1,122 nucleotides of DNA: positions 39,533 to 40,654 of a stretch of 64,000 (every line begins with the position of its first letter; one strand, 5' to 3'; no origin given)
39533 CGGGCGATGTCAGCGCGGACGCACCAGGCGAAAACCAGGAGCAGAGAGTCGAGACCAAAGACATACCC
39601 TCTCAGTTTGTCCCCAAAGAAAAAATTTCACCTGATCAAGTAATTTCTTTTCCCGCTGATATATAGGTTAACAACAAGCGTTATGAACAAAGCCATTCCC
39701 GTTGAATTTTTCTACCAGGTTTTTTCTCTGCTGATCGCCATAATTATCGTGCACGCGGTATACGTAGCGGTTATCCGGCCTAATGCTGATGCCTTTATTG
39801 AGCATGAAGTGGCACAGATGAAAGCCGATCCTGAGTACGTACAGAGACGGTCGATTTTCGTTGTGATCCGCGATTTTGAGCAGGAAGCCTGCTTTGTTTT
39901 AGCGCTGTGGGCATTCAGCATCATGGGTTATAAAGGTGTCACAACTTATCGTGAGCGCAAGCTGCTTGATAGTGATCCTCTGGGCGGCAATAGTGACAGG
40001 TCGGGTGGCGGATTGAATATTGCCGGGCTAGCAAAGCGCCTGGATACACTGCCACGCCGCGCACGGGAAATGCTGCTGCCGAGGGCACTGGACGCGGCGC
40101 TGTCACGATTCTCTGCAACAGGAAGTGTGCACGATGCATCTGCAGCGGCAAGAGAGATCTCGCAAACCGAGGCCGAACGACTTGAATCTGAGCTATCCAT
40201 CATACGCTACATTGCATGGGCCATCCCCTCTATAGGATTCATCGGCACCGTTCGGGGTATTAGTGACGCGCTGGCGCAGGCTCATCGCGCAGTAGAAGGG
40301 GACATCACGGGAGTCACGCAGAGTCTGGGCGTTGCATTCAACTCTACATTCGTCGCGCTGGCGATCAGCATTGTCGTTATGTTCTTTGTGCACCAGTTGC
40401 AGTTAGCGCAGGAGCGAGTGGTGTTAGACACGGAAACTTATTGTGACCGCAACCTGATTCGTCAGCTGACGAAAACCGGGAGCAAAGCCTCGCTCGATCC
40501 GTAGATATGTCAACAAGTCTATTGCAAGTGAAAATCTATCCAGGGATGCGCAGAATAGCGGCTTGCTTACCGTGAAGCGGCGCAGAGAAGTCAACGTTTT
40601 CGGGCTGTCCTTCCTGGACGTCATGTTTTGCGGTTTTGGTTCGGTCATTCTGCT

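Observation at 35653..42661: Uncharacterised stator-type operon: MotA/ExbB channel + two vWA-bearing ExbD/TolR-like subunits + FHA-PEGA-FGE-fold protein + TPR protein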

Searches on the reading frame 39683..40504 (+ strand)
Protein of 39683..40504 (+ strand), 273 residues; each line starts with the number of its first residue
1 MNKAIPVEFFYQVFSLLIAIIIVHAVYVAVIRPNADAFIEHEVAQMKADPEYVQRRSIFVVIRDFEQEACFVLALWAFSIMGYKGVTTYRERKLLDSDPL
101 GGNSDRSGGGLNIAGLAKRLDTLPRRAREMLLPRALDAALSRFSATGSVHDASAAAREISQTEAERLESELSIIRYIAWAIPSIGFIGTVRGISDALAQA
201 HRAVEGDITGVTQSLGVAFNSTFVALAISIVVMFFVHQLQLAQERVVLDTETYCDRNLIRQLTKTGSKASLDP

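Call 3: search_protein_families(library=pfam, proteins=[window:39683-40504:+], max_evalue=0.1)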
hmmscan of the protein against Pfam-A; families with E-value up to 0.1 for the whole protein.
window:39683-40504:+ (273 aa): 1 family
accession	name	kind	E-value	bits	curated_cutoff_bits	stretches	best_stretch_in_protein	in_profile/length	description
PF01618.21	MotA_ExbB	-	6.1e-15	55.5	22.9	1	136-250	10-125/127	MotA/TolQ/ExbB proton channel family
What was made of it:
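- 39683..40504 (+): MotA273: a MotA/TolQ/ExbB-family channel subunit, the presumed pentameric stator ring. Invariant T189 (40247-40249) and T222 (40346-40348) lie in the last two TM helices. PF01618 E 6e-15 (call 3).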

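Call 4: search_protein_families(library=ncbifam, proteins=[window:39683-40504:+], max_evalue=0.1)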
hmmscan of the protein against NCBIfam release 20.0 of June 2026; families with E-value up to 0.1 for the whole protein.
window:39683-40504:+ (273 aa): 5 families
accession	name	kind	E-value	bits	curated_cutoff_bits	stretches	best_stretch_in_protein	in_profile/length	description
TIGR02796.1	tolQ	equivalog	1.6e-06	28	221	1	149-253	101-206/216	protein TolQ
TIGR02805.1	exbB2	equivalog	0.00049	20.2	135.35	1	165-238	49-122/138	TonB-system energizer ExbB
NF006954.0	PRK09433.1-5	equivalog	0.004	15.9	821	1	129-248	242-361/530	thiamine/thiamine pyrophosphate ABC transporter permease ThiP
NF008066.0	PRK10801.1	equivalog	0.009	15.5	403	1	146-234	102-190/230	Tol-Pal system protein TolQ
TIGR02056.1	ChlG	equivalog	0.026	14.1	436.45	1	177-253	181-255/306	chlorophyll synthase ChlG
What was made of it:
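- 39683..40504 (+): It is far below the TolQ and ExbB equivalog cut-offs (28 against 221 bits; 20 against 135; call 4).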

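Call 5: search_protein_families(library=padloc, proteins=[window:39683-40504:+], max_evalue=0.1)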
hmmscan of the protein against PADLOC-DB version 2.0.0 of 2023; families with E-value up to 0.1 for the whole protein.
window:39683-40504:+ (273 aa): 1 family
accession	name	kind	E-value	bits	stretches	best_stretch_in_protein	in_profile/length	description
PDLC00635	ZorA2|ZorA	-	0.001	16.2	1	163-255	35-128/505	MotA/ExbB/TolQ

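Call 9: find_homologous_proteins(query=window:39683-40504:+)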
Query window:39683-40504:+ (273 aa): 8000 proteins with E <= 0.001 among 8000 candidates; the best 120 are listed.
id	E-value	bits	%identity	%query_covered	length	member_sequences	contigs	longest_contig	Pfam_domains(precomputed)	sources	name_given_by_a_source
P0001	5.8e-150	516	90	98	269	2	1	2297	PF01618.22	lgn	-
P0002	7.2e-146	502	89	98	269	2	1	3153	PF01618.22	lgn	-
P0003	1.1e-145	502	89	98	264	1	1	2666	PF01618.22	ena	-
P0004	5.8e-138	476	84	97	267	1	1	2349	PF01618.22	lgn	-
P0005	5.3e-133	460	84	96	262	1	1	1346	PF01618.22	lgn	-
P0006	2.4e-132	458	81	98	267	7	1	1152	PF01618.22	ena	-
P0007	3.7e-131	454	81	98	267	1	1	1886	PF01618.22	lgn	-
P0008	7.0e-129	447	80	97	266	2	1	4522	PF01618.22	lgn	-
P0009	7.9e-129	446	81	97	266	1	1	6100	PF01618.22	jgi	jgi:biopolymer transport protein ExbB/TolQ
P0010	1.3e-127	442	80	97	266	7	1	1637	PF01618.22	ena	-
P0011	2.9e-127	441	79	97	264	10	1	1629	PF01618.22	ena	-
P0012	4.0e-126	438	76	97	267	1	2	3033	PF01618.22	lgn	-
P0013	1.4e-125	436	78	98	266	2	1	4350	PF01618.22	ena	-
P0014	1.9e-125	435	79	97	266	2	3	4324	PF01618.22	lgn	-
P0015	2.3e-125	435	76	100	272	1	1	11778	PF01618.22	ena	-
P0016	4.8e-125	434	79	96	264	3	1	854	PF01618.22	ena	-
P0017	8.0e-125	433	78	96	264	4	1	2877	PF01618.22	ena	-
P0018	2.1e-124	432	78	97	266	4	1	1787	PF01618.22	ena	-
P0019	2.3e-124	432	78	97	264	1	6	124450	PF01618.22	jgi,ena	-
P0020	5.4e-123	427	77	97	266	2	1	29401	PF01618.22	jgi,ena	-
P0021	8.1e-121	420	-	-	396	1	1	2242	PF01618.22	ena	-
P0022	2.5e-119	415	73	97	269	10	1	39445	PF01618.22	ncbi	-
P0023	3.0e-117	409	72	97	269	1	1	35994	PF01618.22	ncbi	-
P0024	3.5e-114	399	68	96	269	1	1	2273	PF01618.22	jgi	jgi:biopolymer transport protein ExbB/TolQ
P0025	4.8e-112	392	70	99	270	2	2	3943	PF01618.22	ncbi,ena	-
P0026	5.6e-112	391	70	96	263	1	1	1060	PF01618.22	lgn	-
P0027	6.2e-112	391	68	93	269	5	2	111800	PF01618.22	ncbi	-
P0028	2.0e-110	386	69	96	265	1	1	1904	PF01618.22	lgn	-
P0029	6.3e-110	385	70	96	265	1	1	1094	PF01618.22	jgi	jgi:biopolymer transport protein ExbB/TolQ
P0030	1.2e-109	384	67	96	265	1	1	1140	PF01618.22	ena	-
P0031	1.5e-109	383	68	96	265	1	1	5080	PF01618.22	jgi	-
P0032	1.7e-109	383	67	96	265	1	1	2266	PF01618.22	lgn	-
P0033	4.2e-109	382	66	96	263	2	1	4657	PF01618.22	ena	-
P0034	5.7e-109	381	68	96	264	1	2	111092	PF01618.22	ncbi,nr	ncbi:MAG: MotA/TolQ/ExbB proton channel family protein [Gammaproteobacteria bacterium]|nr:MotA/TolQ/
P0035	1.5e-108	380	66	96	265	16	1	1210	PF01618.22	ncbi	-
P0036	2.2e-108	380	67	96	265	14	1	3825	PF01618.22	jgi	jgi:biopolymer transport protein ExbB/TolQ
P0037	3.0e-108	379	66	96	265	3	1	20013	PF01618.22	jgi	jgi:biopolymer transport protein ExbB/TolQ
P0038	7.9e-108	378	67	96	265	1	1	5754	PF01618.22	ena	-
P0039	1.0e-107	377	65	98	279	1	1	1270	PF01618.22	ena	-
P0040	1.2e-107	377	66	96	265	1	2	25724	PF01618.22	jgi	jgi:biopolymer transport protein ExbB/TolQ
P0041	1.5e-106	374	67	96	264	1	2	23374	PF01618.22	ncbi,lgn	-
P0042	1.6e-106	373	67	96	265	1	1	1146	PF01618.22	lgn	-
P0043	2.1e-106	373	65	98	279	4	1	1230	PF01618.22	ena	-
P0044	2.3e-106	373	67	96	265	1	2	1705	PF01618.22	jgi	-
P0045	2.9e-106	373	65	97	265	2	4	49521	PF01618.22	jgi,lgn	jgi:biopolymer transport protein ExbB/TolQ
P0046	3.8e-106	372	67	96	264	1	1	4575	PF01618.22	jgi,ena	jgi:biopolymer transport protein ExbB/TolQ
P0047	4.0e-106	372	67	96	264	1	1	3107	PF01618.22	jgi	jgi:biopolymer transport protein ExbB/TolQ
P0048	1.2e-105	371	67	96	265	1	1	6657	PF01618.22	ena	-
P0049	2.3e-105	370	66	96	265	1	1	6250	PF01618.22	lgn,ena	-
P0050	3.4e-105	369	66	96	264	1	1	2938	PF01618.22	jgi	jgi:biopolymer transport protein ExbB/TolQ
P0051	3.7e-105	369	66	96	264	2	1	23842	PF01618.22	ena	-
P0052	3.9e-105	369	66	96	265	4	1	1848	PF01618.22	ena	-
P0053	6.5e-105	368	66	96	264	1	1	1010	PF01618.22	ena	-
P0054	1.4e-104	367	63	97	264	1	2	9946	PF01618.22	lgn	-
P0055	1.9e-104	367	66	96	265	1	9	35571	PF01618.22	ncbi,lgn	-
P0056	2.0e-104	367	64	96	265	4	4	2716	PF01618.22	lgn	-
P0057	2.1e-104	366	65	96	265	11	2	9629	PF01618.22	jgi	jgi:biopolymer transport protein ExbB/TolQ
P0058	2.9e-104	366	65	96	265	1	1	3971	PF01618.22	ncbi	-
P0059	3.1e-104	366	66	96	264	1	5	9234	PF01618.22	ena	-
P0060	3.1e-104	366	66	96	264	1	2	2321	PF01618.22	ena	-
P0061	3.8e-104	366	63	96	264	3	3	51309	PF01618.22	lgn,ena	-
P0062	3.9e-104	366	66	96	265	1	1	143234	PF01618.22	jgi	-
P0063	3.9e-104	366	66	96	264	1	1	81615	PF01618.22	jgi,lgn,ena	-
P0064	4.1e-104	366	66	96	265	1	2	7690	PF01618.22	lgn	-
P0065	4.4e-104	365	66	96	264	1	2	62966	PF01618.22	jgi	-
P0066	5.7e-104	365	66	96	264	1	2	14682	PF01618.22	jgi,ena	jgi:biopolymer transport protein ExbB/TolQ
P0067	6.6e-104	365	67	96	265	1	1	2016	PF01618.22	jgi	-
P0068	8.5e-104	365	65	96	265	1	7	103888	PF01618.22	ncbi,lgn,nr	ncbi:MAG: MotA/TolQ/ExbB proton channel family protein [Gammaproteobacteria bacterium]|nr:MotA/TolQ/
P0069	9.3e-104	364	65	96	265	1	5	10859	PF01618.22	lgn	-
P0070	1.1e-103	364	63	95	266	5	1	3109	PF01618.22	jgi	-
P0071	1.2e-103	364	65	96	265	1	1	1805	PF01618.22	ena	-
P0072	1.3e-103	364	65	96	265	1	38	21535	PF01618.22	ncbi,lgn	-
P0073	1.5e-103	364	65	96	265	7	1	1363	PF01618.22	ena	-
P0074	1.6e-103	364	66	96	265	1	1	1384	PF01618.22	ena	-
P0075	1.6e-103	364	65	96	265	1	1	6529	PF01618.22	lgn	-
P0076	1.6e-103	364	65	96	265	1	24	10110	PF01618.22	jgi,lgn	-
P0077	1.7e-103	364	66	96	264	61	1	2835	PF01618.22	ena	-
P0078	2.0e-103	363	65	96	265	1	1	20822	PF01618.22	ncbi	-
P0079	2.1e-103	363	66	96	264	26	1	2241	PF01618.22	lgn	-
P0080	2.1e-103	363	66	96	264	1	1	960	PF01618.22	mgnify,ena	mgnify:FL=1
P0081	2.8e-103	363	66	96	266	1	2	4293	PF01618.22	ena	-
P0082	2.8e-103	363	66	96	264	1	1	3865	PF01618.22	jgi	-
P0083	3.1e-103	363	66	96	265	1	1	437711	PF01618.22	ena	-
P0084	3.5e-103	362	65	96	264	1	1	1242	PF01618.22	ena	-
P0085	4.2e-103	362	66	96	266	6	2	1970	PF01618.22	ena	-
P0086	4.2e-103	362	64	97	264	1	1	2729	PF01618.22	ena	-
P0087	4.6e-103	362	66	96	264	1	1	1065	PF01618.22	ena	-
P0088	5.6e-103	362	66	96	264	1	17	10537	PF01618.22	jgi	jgi:biopolymer transport protein ExbB/TolQ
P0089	5.7e-103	362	66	96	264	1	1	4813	PF01618.22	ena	-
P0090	5.8e-103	362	63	95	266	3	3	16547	PF01618.22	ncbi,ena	-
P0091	6.4e-103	362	64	96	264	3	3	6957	PF01618.22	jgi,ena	jgi:biopolymer transport protein ExbB/TolQ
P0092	7.6e-103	361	65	96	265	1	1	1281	PF01618.22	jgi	-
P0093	7.9e-103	361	65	96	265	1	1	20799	PF01618.22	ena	-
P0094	8.4e-103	361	65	97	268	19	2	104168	PF01618.22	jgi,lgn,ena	-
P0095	8.5e-103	361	66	96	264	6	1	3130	PF01618.22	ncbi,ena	-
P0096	8.8e-103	361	65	96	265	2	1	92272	PF01618.22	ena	-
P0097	1.0e-102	361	66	96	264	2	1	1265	PF01618.22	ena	-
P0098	1.1e-102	361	65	96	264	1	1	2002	PF01618.22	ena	-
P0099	1.1e-102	361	65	96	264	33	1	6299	PF01618.22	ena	-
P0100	1.2e-102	361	65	95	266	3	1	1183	PF01618.22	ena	-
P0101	1.2e-102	361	65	96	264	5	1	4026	PF01618.22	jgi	jgi:biopolymer transport protein ExbB/TolQ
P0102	1.2e-102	361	65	96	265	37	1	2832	PF01618.22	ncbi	-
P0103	1.4e-102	361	64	96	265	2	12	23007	PF01618.22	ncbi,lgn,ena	-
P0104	1.4e-102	361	65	96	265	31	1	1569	PF01618.22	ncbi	-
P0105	1.6e-102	360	64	95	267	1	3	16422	PF01618.22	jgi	-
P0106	1.9e-102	360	62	96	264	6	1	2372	PF01618.22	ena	-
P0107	1.9e-102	360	65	96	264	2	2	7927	PF01618.22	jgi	jgi:biopolymer transport protein ExbB/TolQ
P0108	2.0e-102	360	64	96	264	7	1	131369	PF01618.22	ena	-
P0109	2.0e-102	360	64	96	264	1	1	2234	PF01618.22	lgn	-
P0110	2.0e-102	360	65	96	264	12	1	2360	PF01618.22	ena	-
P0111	2.0e-102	360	65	96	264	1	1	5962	PF01618.22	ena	-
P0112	2.0e-102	360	65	96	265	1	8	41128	PF01618.22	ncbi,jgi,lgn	jgi:biopolymer transport protein ExbB/TolQ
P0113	2.1e-102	360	61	97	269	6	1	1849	PF01618.22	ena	-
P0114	2.2e-102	360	65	96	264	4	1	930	PF01618.22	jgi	jgi:biopolymer transport protein ExbB/TolQ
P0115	2.3e-102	360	64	96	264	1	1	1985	PF01618.22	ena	-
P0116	2.4e-102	360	65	96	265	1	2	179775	PF01618.22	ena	-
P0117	2.4e-102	360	66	96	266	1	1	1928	PF01618.22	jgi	-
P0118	2.5e-102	360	64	96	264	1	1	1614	PF01618.22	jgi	jgi:biopolymer transport protein ExbB/TolQ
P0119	2.5e-102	360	65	96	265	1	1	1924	PF01618.22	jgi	-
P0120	2.6e-102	360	65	96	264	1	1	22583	PF01618.22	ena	-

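Call 11: find_encoding_contigs(protein=P0034, flank=10000, max_places=3)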
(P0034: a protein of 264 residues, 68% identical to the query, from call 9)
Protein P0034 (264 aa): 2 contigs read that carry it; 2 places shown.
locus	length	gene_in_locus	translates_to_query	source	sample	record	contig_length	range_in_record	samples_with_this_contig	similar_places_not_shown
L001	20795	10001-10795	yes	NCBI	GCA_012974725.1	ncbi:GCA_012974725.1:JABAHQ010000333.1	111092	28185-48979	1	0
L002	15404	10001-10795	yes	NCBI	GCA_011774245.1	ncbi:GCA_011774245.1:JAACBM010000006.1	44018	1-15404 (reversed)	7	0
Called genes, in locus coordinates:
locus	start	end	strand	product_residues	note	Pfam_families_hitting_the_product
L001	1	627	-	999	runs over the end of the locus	-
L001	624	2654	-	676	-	-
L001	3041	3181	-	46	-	-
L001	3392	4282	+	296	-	-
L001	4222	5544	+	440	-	-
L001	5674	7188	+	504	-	PF00515:TPR_1 (faint), PF07719:TPR_2 (faint), PF13414:TPR_11 (faint), PF13424:TPR_12 (faint), PF13428:TPR_14 (faint)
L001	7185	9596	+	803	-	PF13620:CarboxypepD_reg (faint), PF08308:PEGA, PF03781:FGE-sulfatase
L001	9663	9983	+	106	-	-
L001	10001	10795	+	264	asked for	PF01618:MotA_ExbB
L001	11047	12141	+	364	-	PF13519:VWA_2 (weak), PF13768:VWA_3 (faint)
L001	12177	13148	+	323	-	-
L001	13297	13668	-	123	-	PF06808:DctM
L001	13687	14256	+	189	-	PF01557:FAA_hydrolase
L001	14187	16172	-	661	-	PF07715:Plug, PF00593:TonB_dep_Rec_b-barrel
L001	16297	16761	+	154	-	PF07681:DoxX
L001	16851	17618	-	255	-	PF01738:DLH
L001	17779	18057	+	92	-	-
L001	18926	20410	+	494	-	PF00171:Aldedh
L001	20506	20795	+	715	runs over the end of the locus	PF05226:CHASE2, PF00211:Guanylate_cyc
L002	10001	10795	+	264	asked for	PF01618:MotA_ExbB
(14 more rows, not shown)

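Call 12: find_encoding_contigs(protein=P0083, flank=10000, max_places=3)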
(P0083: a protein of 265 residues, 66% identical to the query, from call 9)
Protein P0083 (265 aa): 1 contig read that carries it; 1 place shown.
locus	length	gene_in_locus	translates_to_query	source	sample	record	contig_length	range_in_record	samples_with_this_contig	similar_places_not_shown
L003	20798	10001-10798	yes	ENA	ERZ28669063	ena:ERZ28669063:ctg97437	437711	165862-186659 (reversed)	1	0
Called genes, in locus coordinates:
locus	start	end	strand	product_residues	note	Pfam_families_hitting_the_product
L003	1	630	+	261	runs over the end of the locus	PF03328:HpcH_HpaI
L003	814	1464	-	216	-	PF01625:PMSR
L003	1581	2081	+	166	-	PF13302:Acetyltransf_3 (weak), PF13420:Acetyltransf_4, PF00583:Acetyltransf_1, PF13673:Acetyltransf_10 (weak), PF13508:Acetyltransf_7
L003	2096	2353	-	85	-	-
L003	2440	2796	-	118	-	PF01521:Fe-S_biosyn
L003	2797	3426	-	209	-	PF01047:MarR (weak), PF12802:MarR_2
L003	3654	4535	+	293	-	-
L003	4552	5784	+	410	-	-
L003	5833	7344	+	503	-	PF07719:TPR_2 (faint)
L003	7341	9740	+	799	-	PF13620:CarboxypepD_reg (faint), PF13715:CarbopepD_reg_2 (faint), PF08308:PEGA, PF03781:FGE-sulfatase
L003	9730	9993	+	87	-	-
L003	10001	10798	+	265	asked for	PF01618:MotA_ExbB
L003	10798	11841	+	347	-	-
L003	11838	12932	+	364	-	PF13519:VWA_2 (weak)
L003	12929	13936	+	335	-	-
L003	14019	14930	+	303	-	PF01471:PG_binding_1, PF08239:SH3_3 (weak)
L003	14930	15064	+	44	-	-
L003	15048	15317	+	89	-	PF01435:Peptidase_M48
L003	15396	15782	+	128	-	PF01435:Peptidase_M48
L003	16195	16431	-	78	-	-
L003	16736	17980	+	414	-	PF14690:Zn_ribbon_ISL3, PF13542:HTH_Tnp_ISL3, PF01610:DDE_Tnp_ISL3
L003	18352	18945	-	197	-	PF03886:ABC_trans_aux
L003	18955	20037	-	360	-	PF02470:MlaD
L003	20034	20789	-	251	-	PF00005:ABC_tran, PF13304:AAA_21 (faint)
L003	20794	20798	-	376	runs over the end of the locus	PF02405:MlaE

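Call 32: search_protein_families(library=pfam, proteins=[L003:10798-11841:+], max_evalue=0.1)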
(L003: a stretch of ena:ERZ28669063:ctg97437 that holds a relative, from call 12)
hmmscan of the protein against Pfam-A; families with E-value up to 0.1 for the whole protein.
L003:10798-11841:+ (347 aa): 0 families

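Call 37: search_solved_structures(query=A2, max_evalue=1, show_alignments=2)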
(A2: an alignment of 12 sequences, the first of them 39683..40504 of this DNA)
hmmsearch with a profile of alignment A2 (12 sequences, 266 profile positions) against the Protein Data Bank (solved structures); distinct sequences matched with E-value up to 1: 2.
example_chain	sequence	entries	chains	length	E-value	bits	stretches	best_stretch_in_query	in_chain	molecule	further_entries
8odt_A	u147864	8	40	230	0.14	14.4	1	149-256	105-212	Tol-Pal system protein TolQ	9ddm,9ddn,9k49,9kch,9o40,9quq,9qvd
9kpz_A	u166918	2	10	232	0.14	14.4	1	149-256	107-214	Tol-Pal system protein TolQ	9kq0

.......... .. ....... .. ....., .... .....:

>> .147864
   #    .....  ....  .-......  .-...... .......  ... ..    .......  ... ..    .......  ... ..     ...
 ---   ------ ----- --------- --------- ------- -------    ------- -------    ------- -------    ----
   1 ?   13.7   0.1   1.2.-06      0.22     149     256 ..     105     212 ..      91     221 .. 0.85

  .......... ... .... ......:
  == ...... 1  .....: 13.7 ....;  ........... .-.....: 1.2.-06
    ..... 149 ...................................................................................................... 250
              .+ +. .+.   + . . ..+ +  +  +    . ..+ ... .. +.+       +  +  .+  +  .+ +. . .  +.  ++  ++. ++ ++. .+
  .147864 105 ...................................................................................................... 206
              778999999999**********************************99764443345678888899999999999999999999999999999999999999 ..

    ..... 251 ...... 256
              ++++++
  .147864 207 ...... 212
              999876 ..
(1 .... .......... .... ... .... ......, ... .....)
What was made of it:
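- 39683..40504 (+): The closest solved relative is TolQ 8odt; the alignment places T189 and T222 on TolQ's GTVWGI and ATAIGL threonines (call 37).
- On MotA/TolQ/ExbB proton-channel family (PF01618): They align to the Thr of TolQ's GTVWGI and ATAIGL segments in 8odt (call 37).
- Closest known: Tol-Pal system. Same: TolQ is the closest solved relative of the channel subunit (call 37).
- The family profile matches TolQ in the PDB only at E 0.14 (call 37), although the Pfam match is significant.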

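Call 70: search_protein_families(library=pfam, proteins=[L001:6946-7185:+], max_evalue=10)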
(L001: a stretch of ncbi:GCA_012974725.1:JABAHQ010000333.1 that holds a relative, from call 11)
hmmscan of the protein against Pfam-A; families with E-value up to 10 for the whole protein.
L001:6946-7185:+ (80 aa): 2 families
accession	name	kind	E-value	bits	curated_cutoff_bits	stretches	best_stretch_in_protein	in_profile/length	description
PF13620.12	CarboxypepD_reg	-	0.14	13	32.3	1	28-69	35-75/82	Carboxypeptidase regulatory-like domain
PF24721.1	HAB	-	0.18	12.6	27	1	44-66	6-29/81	Half a barrel family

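Call 93: search_protein_families(library=pfam, proteins=[L003:14019-14930:+, L003:15378-15782:+], max_evalue=0.001)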
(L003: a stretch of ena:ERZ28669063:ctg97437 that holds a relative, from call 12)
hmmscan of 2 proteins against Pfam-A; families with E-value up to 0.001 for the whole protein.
L003:14019-14930:+ (303 aa): 4 families
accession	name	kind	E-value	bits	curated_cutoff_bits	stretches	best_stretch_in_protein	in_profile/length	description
PF01471.23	PG_binding_1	-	3.8e-12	46.6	23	1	48-99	5-56/57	Putative peptidoglycan binding domain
PF08239.17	SH3_3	-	2.9e-06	27.8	27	1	142-189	5-52/54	Bacterial SH3 domain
PF06347.19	SH3_4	-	5.3e-05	23.3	24.1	1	142-189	7-53/56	Bacterial SH3 domain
PF18348.7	SH3_16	-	0.00029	21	25.8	1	142-189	1-48/49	Bacterial dipeptidyl-peptidase Sh3 domain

L003:15378-15782:+ (134 aa): 1 family
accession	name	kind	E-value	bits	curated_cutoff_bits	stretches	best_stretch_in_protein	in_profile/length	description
PF01435.24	Peptidase_M48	-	1.4e-08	35.2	20.3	1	36-104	129-184/186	Peptidase family M48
